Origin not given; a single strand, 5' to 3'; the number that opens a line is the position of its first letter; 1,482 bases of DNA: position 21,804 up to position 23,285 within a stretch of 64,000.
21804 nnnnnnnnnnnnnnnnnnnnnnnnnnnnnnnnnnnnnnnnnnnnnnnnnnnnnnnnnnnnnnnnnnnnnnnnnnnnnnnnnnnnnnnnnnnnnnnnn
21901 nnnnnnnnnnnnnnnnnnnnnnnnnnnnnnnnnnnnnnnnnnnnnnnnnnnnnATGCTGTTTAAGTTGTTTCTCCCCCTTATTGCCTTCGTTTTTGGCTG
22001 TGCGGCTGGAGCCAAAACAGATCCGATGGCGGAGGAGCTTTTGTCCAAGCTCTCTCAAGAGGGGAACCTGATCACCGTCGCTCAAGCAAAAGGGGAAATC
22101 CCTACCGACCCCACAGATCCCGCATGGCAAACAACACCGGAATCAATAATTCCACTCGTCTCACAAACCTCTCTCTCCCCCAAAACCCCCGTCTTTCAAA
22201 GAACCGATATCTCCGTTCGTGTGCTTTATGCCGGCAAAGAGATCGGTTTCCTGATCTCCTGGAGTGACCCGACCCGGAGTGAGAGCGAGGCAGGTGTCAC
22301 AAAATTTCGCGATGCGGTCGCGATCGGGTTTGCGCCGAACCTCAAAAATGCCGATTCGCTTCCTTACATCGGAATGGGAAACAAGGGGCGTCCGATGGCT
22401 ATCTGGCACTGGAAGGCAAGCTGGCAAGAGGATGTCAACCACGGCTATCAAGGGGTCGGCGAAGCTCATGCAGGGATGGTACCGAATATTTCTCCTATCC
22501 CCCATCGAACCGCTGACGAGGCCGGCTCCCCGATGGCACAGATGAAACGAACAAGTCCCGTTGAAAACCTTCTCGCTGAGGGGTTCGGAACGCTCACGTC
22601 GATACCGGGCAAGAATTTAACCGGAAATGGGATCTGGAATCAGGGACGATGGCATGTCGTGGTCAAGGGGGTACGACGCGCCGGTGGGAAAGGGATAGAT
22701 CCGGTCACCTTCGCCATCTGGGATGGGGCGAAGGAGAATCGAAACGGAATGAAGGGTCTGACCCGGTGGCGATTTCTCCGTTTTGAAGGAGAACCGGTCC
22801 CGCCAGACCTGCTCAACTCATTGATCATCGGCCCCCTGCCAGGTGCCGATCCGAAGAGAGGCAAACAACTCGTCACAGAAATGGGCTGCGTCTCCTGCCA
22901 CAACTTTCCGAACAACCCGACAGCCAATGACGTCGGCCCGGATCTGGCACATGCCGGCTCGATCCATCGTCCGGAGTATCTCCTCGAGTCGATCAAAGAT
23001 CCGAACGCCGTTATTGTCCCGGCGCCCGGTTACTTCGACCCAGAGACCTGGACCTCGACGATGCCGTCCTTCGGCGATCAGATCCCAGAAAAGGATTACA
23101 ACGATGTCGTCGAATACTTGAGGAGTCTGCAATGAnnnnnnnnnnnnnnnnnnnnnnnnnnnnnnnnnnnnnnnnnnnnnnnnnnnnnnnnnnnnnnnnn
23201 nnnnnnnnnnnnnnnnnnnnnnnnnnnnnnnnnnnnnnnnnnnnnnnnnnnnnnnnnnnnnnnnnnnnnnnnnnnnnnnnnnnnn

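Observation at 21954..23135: Gamma subunit is a lipoprotein fusion of an EbdC-type heme-b domain and a class-I cytochrome c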

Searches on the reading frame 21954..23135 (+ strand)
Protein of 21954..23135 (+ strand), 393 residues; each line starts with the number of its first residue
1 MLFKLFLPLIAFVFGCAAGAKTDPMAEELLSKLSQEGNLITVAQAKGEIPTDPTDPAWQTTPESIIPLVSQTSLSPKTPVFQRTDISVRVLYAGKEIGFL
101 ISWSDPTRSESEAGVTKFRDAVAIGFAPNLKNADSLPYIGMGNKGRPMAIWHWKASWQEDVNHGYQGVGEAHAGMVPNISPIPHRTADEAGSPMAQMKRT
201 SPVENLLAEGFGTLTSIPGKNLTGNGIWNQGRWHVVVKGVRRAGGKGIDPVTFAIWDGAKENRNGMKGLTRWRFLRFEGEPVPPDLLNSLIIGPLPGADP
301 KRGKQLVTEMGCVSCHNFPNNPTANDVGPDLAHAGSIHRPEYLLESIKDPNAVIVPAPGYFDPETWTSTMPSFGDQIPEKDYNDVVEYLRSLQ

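Call 3: search_protein_families(library=pfam, proteins=[window:21954-23135:+], max_evalue=0.01)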
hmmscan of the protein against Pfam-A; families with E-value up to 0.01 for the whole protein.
window:21954-23135:+ (393 aa): 3 families
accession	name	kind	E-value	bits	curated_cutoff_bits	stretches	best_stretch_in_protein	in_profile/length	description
PF09459.16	EB_dh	-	7.9e-19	69.1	33.3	1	55-266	1-234/236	Ethylbenzene dehydrogenase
PF00034.26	Cytochrom_C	-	2.3e-09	38.9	21.3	1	301-392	2-89/90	Cytochrome c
PF13442.11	Cytochrome_CBB3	-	4.4e-07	30.6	27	1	299-389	2-68/68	Cytochrome C oxidase, cbb3-type, subunit III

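Call 5: find_homologous_proteins(query=window:21954-23132:+)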
Query window:21954-23132:+ (393 aa): 156 proteins with E <= 0.001 among 5539 candidates; the best 120 are listed.
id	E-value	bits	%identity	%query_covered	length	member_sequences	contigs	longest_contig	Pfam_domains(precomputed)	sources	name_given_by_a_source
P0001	2.2e-271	918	100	100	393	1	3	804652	PF09459.17,PF13442.12,PF00034.27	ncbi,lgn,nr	ncbi:MAG: c-type cytochrome [Deltaproteobacteria bacterium]|nr:c-type cytochrome [Deltaproteobacteri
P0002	6.5e-174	597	68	94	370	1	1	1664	PF09459.17,PF13442.12,PF00034.27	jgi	jgi:complex iron-sulfur molybdoenzyme family reductase subunit gamma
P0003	9.0e-158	543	61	99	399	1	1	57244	PF09459.17,PF13442.12,PF00034.27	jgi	jgi:complex iron-sulfur molybdoenzyme family reductase subunit gamma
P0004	4.4e-154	531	73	79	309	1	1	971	PF09459.17,PF13442.12,PF00034.27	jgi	-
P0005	1.3e-149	517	57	99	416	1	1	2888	PF09459.17,PF13442.12,PF00034.27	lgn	-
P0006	1.5e-143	497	55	98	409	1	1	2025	PF09459.17,PF00034.27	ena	-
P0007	2.7e-143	496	56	100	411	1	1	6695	PF09459.17,PF13442.12,PF00034.27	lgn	-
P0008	1.3e-138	480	53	100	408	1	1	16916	PF09459.17,PF00034.27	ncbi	-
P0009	8.6e-133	461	52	99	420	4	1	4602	PF09459.17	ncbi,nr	ncbi:MAG: c-type cytochrome [Deltaproteobacteria bacterium]|nr:c-type cytochrome [Deltaproteobacteri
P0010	1.5e-132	460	53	96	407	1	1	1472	PF09459.17,PF00034.27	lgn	-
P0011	4.7e-132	459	52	100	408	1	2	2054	PF09459.17,PF13442.12,PF00034.27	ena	-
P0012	5.2e-132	459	52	97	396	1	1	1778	PF09459.17,PF13442.12,PF00034.27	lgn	-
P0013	1.1e-131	458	52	100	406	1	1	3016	PF09459.17,PF13442.12,PF00034.27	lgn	-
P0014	7.0e-130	452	52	99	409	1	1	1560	PF09459.17,PF00034.27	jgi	-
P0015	1.1e-129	451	51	98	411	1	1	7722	PF09459.17,PF00034.27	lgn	-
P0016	6.4e-126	439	49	99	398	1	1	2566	PF09459.17,PF00034.27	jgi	jgi:complex iron-sulfur molybdoenzyme family reductase subunit gamma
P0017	1.0e-125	438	54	93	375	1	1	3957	PF09459.17,PF13442.12,PF00034.27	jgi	jgi:complex iron-sulfur molybdoenzyme family reductase subunit gamma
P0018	1.0e-125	438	53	100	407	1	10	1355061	PF09459.17,PF13442.12,PF00034.27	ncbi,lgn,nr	ncbi:MAG: c-type cytochrome [Deltaproteobacteria bacterium]|nr:c-type cytochrome [Deltaproteobacteri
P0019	2.4e-125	437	51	100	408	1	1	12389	PF09459.17,PF00034.27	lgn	-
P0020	3.9e-125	436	50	100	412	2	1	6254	PF09459.17,PF13442.12,PF00034.27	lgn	-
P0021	2.2e-120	420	49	94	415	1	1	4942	PF09459.17,PF00034.27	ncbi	-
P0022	3.4e-120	420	48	99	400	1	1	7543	PF09459.17,PF13442.12,PF00034.27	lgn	-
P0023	1.3e-116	408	48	99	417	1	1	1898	PF09459.17,PF00034.27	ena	-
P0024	6.6e-107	376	46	98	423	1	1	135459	PF09459.17,PF00034.27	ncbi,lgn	-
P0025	2.3e-105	371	46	95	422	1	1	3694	PF09459.17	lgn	-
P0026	3.6e-104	367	47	91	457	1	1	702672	PF09459.17,PF00034.27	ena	-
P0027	2.9e-103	364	47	93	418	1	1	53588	PF09459.17,PF00034.27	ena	-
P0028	4.4e-103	363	45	96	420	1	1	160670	PF09459.17,PF00034.27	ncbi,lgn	-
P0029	2.5e-101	358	45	93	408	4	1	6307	PF09459.17,PF13442.12,PF00034.27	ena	-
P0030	7.6e-101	356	46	94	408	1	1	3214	PF09459.17,PF00034.27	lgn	-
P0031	1.9e-100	355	43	98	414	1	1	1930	PF09459.17,PF00034.27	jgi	jgi:hypothetical protein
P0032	1.2e-98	349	44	95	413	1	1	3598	PF09459.17,PF00034.27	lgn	-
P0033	1.3e-96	342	47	85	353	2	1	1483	PF09459.17,PF00034.27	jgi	-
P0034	1.4e-81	292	41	93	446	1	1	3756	PF09459.17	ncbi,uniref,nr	ncbi:MAG: hypothetical protein HYY20_08955 [Candidatus Tectomicrobia bacterium]|uniref:Cytochrome c 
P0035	1.8e-80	289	39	93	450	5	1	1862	PF09459.17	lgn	-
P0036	1.2e-77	279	39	93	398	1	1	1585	PF09459.17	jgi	jgi:hypothetical protein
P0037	2.3e-76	275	39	98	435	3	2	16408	PF09459.17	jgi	jgi:hypothetical protein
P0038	7.8e-76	274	38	97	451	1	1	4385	PF09459.17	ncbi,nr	ncbi:MAG: c-type cytochrome [Nitrospinae bacterium]|nr:c-type cytochrome [Nitrospinota bacterium]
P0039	1.3e-73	266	38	98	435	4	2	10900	PF09459.17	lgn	-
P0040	2.5e-73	265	66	46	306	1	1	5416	PF13442.12,PF00034.27,PF01207.24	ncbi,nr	ncbi:MAG: tRNA-dihydrouridine synthase, partial [Deltaproteobacteria bacterium]|nr:tRNA-dihydrouridi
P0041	3.9e-69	251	40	78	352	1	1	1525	PF09459.17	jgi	jgi:hypothetical protein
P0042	1.2e-57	214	33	98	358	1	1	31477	PF09459.17,PF00034.27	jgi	jgi:complex iron-sulfur molybdoenzyme family reductase subunit gamma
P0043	4.9e-56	208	34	92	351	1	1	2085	PF09459.17,PF00034.27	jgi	jgi:DMSO reductase family type II enzyme heme b subunit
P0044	5.5e-56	208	33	93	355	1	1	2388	PF09459.17,PF00034.27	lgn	-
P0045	9.9e-51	191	43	51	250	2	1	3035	PF09459.17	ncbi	-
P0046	2.2e-38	150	32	69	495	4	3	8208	PF09459.17,PF13442.12,PF00034.27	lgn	-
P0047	9.0e-38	148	35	64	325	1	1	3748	PF09459.17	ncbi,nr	ncbi:MAG: hypothetical protein HYY03_06335 [Chloroflexi bacterium]|nr:hypothetical protein [Chlorofl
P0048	3.9e-36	143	34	70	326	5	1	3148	PF09459.17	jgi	-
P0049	1.1e-35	141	36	61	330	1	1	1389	PF09459.17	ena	-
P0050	7.2e-35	139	37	62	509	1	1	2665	PF09459.17,PF13442.12,PF00034.27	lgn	-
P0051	1.0e-34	138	31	91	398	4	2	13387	PF09459.17,PF00034.27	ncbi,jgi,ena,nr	ncbi:MAG: hypothetical protein DSY46_07640 [Hydrogenimonas sp.]|nr:MAG: hypothetical protein DSY46_0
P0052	1.5e-34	138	34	63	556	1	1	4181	PF09459.17,PF13442.12,PF00034.27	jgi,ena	-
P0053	2.1e-34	137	34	58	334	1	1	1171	PF09459.17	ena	-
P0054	2.5e-34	137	33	60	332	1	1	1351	PF09459.17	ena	-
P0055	3.2e-34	136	32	62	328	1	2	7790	PF09459.17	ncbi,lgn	-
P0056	6.3e-34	136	35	52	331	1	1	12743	PF09459.17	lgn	-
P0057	6.9e-34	135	33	63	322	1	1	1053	PF09459.17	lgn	-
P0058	1.2e-33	135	38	49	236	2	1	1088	PF09459.17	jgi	jgi:hypothetical protein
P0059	2.6e-33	133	28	89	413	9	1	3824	PF09459.17,PF00034.27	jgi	-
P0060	3.9e-33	133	36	56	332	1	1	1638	PF09459.17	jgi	jgi:hypothetical protein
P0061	9.0e-33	132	33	71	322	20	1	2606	PF09459.17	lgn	-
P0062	1.2e-32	131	35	59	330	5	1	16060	PF09459.17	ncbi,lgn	-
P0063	1.3e-32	131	31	90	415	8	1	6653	PF09459.17,PF13442.12,PF00034.27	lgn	-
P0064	3.2e-32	130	37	59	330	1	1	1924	PF09459.17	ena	-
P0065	3.2e-32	130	34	65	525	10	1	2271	PF09459.17,PF13442.12,PF00034.27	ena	-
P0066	1.5e-31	128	35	62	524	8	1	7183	PF09459.17,PF13442.12,PF00034.27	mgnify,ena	mgnify:FL=1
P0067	2.1e-31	127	36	62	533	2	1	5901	PF09459.17,PF13442.12,PF00034.27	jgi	jgi:mono/diheme cytochrome c family protein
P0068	2.3e-31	127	35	59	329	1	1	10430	PF09459.17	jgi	jgi:hypothetical protein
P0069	5.2e-31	126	31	62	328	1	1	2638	PF09459.17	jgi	jgi:hypothetical protein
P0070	5.4e-31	126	35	60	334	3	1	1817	PF09459.17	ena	-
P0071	5.7e-31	126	32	63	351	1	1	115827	PF09459.17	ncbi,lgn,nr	ncbi:MAG: hypothetical protein HY741_05305 [Chloroflexi bacterium]|nr:hypothetical protein [Chlorofl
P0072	5.7e-31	126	31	65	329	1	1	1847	PF09459.17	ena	-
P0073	6.2e-31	126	35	61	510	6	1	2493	PF09459.17,PF13442.12,PF00034.27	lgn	-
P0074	1.1e-30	125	32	63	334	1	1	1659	PF09459.17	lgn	-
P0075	1.2e-30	125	33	65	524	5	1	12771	PF09459.17,PF13442.12,PF00034.27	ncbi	-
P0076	1.2e-30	125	29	98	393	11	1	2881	PF09459.17,PF13442.12,PF00034.27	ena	-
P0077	1.4e-30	125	34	56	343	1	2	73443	PF09459.17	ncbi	-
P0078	1.5e-30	124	32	59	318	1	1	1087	PF09459.17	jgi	jgi:hypothetical protein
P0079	2.0e-30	124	33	59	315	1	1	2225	PF09459.17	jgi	jgi:hypothetical protein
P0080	2.3e-30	124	33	65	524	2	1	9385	PF09459.17,PF13442.12,PF00034.27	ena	-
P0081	3.3e-30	123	30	90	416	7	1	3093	PF09459.17,PF13442.12,PF00034.27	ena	-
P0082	3.6e-30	123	31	66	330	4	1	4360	PF09459.17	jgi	jgi:hypothetical protein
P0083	3.7e-30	123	32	60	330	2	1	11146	PF09459.17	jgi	jgi:hypothetical protein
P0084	4.6e-30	123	34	56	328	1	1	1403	PF09459.17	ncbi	-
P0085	6.2e-30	122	34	61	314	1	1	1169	PF09459.17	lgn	-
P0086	6.8e-30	122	32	62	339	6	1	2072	PF09459.17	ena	-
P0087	8.5e-30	122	34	59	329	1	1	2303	PF09459.17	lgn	-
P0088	9.5e-30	122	30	87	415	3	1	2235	PF09459.17,PF13442.12,PF00034.27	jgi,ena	-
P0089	1.3e-29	121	32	62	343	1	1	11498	PF09459.17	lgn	-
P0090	1.4e-29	121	31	63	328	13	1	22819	PF09459.17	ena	-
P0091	1.5e-29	121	32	59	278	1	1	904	PF09459.17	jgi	jgi:hypothetical protein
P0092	1.5e-29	121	33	60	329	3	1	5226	PF09459.17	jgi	jgi:hypothetical protein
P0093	1.6e-29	121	35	61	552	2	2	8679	PF09459.17,PF13442.12,PF00034.27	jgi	jgi:mono/diheme cytochrome c family protein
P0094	2.3e-29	120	32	62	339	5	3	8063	PF09459.17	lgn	-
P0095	5.1e-29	119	31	64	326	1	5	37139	PF09459.17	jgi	jgi:DMSO reductase family type II enzyme heme b subunit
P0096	5.2e-29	119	30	58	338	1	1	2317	PF09459.17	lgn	-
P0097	5.8e-29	119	31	68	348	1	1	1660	PF09459.17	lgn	-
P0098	7.4e-29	119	33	56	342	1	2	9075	PF09459.17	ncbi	-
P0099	1.6e-28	118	32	63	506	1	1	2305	PF09459.17,PF13442.12,PF00034.27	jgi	jgi:mono/diheme cytochrome c family protein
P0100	3.9e-28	116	33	61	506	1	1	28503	PF09459.17,PF13442.12,PF00034.27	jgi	jgi:mono/diheme cytochrome c family protein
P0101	4.0e-28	116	32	64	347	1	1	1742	PF09459.17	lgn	-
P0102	4.3e-28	116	36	54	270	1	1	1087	PF09459.17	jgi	-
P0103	7.4e-28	116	33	61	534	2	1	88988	PF09459.17,PF13442.12,PF00034.27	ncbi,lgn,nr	ncbi:MAG: c-type cytochrome [Planctomycetes bacterium]|nr:c-type cytochrome [Planctomycetota bacteri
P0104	1.3e-27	115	30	63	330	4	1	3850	PF09459.17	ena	-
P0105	3.1e-27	113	29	87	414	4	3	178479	PF09459.17,PF13442.12,PF00034.27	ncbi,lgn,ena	-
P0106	3.2e-27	113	30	87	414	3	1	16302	PF09459.17,PF13442.12,PF00034.27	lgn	-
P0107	3.5e-27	113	34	50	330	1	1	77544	PF09459.17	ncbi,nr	ncbi:MAG: hypothetical protein KGK07_02565 [Chloroflexota bacterium]|nr:hypothetical protein [Chloro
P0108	4.5e-27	113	28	86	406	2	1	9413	PF09459.17,PF13442.12,PF00034.27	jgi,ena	-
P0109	5.0e-27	113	30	64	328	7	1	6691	PF09459.17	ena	-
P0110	5.5e-27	113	28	90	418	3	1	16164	PF09459.17,PF13442.12,PF00034.27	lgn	-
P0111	1.8e-26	111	30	78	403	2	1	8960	PF09459.17,PF13442.12,PF00034.27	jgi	jgi:complex iron-sulfur molybdoenzyme family reductase subunit gamma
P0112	2.2e-26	111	34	46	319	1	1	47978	PF09459.17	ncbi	-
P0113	2.8e-26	110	28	99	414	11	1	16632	PF09459.17,PF13442.12,PF00034.27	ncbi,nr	ncbi:MAG: c-type cytochrome [Campylobacterales bacterium]|nr:c-type cytochrome [Campylobacterales ba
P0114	4.7e-26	110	29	61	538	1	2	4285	PF09459.17,PF14495.12,PF13442.12,PF00034.27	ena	-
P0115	1.0e-25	108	28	87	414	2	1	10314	PF09459.17,PF13442.12,PF00034.27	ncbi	-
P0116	1.2e-25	108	28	87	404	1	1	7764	PF09459.17,PF00034.27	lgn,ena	-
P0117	1.6e-25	108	32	64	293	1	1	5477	PF09459.17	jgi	jgi:hypothetical protein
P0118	2.0e-25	108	29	92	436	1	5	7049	PF09459.17,PF00034.27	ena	-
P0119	2.1e-25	107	29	87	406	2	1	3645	PF09459.17,PF13442.12,PF00034.27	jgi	jgi:complex iron-sulfur molybdoenzyme family reductase subunit gamma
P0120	3.0e-25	107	34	61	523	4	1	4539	PF09459.17,PF13442.12,PF00034.27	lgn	-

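Call 6: search_solved_structures(query=window:21954-23132:+, max_evalue=1, show_alignments=3)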
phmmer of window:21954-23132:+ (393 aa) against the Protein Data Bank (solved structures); distinct sequences matched with E-value up to 1: 10.
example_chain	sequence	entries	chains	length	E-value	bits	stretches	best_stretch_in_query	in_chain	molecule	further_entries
7b04_C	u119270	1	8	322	7.2e-16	61.1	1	87-277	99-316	Nitrite oxidoreductase subunit C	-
2ivf_C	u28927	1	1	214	3.7e-06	29.2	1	72-162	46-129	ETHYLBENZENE DEHYDROGENASE GAMMA-SUBUNIT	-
7zs0_A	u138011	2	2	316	4.5e-06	28.9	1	309-356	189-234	Hypothetical (Diheme) protein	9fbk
7zs1_A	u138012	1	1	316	1.4e-05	27.3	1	309-356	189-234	Hypothetical (Diheme) protein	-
7zs2_A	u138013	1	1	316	1.6e-05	27.1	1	309-356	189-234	Hypothetical (Diheme) protein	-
1rap_A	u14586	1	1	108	0.04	15.9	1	300-390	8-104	REP A2 ISO-1-CYTOCHROME C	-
8gtd_A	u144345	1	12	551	0.25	13.2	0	267-298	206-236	Portal protein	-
1raq_A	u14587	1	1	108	0.3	13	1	300-390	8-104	REP A2 ISO-1-CYTOCHROME C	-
3o5c_A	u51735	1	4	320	0.31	12.9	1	297-319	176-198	Cytochrome c551 peroxidase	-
7q21_C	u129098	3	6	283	0.97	11.3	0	291-328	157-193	Cytochrome bc1 complex cytochrome c subunit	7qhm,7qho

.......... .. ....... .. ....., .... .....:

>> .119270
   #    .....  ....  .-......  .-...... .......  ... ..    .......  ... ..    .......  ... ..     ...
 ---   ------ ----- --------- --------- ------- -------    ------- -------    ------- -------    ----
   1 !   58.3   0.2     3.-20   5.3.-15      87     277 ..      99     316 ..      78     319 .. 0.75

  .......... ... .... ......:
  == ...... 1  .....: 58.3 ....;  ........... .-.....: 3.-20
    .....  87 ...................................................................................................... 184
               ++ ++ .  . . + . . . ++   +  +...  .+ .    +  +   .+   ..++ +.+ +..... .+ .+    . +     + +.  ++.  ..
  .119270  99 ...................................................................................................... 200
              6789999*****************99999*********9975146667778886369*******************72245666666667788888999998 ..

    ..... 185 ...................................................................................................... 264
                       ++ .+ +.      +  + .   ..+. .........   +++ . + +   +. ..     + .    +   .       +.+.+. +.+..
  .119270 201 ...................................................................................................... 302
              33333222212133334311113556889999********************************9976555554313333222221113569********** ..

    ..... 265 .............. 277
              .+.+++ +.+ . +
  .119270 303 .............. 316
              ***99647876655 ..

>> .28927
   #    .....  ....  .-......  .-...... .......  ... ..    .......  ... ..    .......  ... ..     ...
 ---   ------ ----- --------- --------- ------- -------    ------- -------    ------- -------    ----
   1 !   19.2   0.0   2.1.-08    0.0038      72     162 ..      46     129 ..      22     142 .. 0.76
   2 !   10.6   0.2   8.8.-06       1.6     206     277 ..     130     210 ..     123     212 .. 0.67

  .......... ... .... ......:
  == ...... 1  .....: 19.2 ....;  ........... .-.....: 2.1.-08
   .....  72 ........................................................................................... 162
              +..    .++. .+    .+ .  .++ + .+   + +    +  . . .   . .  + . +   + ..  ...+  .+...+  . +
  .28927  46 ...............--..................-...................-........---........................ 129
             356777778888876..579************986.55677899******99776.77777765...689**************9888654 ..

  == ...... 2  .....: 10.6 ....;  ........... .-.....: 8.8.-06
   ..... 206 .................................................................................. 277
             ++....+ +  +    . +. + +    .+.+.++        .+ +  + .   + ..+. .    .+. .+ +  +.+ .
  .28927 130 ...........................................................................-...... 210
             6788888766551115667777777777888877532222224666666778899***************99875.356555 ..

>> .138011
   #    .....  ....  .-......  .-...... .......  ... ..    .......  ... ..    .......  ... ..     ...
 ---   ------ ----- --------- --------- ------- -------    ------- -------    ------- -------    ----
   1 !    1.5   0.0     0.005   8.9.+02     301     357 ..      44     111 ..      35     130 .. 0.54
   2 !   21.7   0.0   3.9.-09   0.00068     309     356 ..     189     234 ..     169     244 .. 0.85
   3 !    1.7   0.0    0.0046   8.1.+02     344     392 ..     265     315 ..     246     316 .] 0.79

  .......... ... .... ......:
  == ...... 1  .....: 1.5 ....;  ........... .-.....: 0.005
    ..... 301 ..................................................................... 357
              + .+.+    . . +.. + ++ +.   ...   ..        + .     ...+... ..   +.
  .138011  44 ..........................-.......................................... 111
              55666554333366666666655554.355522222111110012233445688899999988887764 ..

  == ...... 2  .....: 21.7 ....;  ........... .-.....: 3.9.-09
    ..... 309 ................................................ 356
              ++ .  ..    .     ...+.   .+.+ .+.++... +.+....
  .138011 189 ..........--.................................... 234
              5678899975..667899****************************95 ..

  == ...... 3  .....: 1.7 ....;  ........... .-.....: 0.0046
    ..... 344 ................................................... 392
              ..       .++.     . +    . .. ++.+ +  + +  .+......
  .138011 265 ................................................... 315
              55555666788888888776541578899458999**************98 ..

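Call 8: search_protein_families(library=ncbifam, proteins=[window:21954-23132:+], max_evalue=0.001)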
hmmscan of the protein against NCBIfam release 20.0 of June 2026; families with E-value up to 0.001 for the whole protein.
window:21954-23132:+ (393 aa): 4 families
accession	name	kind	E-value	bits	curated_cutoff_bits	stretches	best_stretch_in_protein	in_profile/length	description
TIGR03477.1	DMSO_red_II_gam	subfamily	9.3e-31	106.8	169.85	2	45-157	7-117/206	DMSO reductase family type II enzyme, heme b subunit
TIGR02603.1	CxxCH_TIGR02603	domain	3.6e-09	36.7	68.15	1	298-355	1-55/134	putative heme-binding domain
NF042980.1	EthbenzDh_ebdC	equivalog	5.4e-08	32.5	400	1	85-160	57-127/214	ethylbenzene dehydrogenase subunit gamma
TIGR04485.1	thiosulf_SoxX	equivalog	2.3e-05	25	61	1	312-391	5-77/78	sulfur oxidation c-type cytochrome SoxX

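Call 15: find_encoding_contigs(protein=P0018, flank=8000, max_places=2)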
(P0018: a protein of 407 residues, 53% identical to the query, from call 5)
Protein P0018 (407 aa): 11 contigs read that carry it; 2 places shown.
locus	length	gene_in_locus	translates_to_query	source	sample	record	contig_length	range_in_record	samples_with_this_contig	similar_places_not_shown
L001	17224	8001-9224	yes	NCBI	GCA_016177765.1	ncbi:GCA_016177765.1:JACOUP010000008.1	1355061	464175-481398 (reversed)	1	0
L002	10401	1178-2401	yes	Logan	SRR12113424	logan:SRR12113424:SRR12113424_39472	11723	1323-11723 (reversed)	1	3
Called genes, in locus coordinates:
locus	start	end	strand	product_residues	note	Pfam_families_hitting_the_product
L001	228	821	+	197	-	PF01553:Acyltransferase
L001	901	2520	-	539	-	PF02776:TPP_enzyme_N, PF00205:TPP_enzyme_M, PF02775:TPP_enzyme_C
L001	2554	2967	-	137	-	PF02082:Rrf2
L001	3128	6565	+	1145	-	PF00384:Molybdopterin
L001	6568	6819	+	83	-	-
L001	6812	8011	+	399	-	PF13187:Fer4_9 (faint), PF12797:Fer4_2 (faint), PF12837:Fer4_6 (faint), PF13237:Fer4_10, PF13247:Fer4_11, PF12838:Fer4_7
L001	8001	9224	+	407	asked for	PF09459:EB_dh, PF00034:Cytochrom_C (weak), PF13442:Cytochrome_CBB3 (faint)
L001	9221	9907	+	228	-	PF02613:Nitrate_red_del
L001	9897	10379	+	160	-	PF01814:Hemerythrin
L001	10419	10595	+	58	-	PF02416:TatA_B_E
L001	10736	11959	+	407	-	PF03453:MoeA_N, PF00994:MoCF_biosynth, PF03454:MoeA_C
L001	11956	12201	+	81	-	PF02597:ThiS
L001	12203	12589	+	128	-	PF02391:MoaE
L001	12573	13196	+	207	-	PF12804:NTP_transf_3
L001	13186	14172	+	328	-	PF04055:Radical_SAM, PF06463:Mob_synth_C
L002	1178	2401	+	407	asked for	PF09459:EB_dh, PF00034:Cytochrom_C (weak), PF13442:Cytochrome_CBB3 (faint)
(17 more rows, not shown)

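Call 16: find_encoding_contigs(protein=P0024, flank=8000, max_places=2)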
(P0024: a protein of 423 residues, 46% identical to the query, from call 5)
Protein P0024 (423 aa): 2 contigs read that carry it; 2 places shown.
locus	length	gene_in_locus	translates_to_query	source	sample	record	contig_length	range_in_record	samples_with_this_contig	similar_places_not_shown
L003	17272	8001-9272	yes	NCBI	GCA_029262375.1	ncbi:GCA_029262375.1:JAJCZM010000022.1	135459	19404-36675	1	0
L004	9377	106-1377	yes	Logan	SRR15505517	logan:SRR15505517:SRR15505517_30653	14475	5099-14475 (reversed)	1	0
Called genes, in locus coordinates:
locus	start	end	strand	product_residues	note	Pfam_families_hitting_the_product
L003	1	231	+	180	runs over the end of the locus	-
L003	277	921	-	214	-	-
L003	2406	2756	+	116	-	PF02082:Rrf2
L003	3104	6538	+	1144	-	PF00384:Molybdopterin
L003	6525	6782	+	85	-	-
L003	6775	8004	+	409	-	PF13187:Fer4_9 (faint), PF12797:Fer4_2 (faint), PF12837:Fer4_6 (faint), PF12838:Fer4_7, PF13237:Fer4_10 (weak), PF13247:Fer4_11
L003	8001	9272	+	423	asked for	PF09459:EB_dh, PF00034:Cytochrom_C (weak)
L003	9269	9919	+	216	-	PF02613:Nitrate_red_del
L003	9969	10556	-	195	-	PF01814:Hemerythrin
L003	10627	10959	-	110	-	PF02627:CMD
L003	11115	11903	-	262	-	-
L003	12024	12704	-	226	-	PF01209:Ubie_methyltran, PF13489:Methyltransf_23 (weak), PF08241:Methyltransf_11, PF08242:Methyltransf_12, PF13649:Methyltransf_25, PF13847:Methyltransf_31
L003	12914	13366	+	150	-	PF04657:DMT_YdcZ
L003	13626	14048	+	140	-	PF00571:CBS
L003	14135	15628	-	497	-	PF00950:ABC-3, PF01032:FecCD, PF02985:HEAT (faint), PF13646:HEAT_2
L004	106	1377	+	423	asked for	PF09459:EB_dh, PF00034:Cytochrom_C (weak)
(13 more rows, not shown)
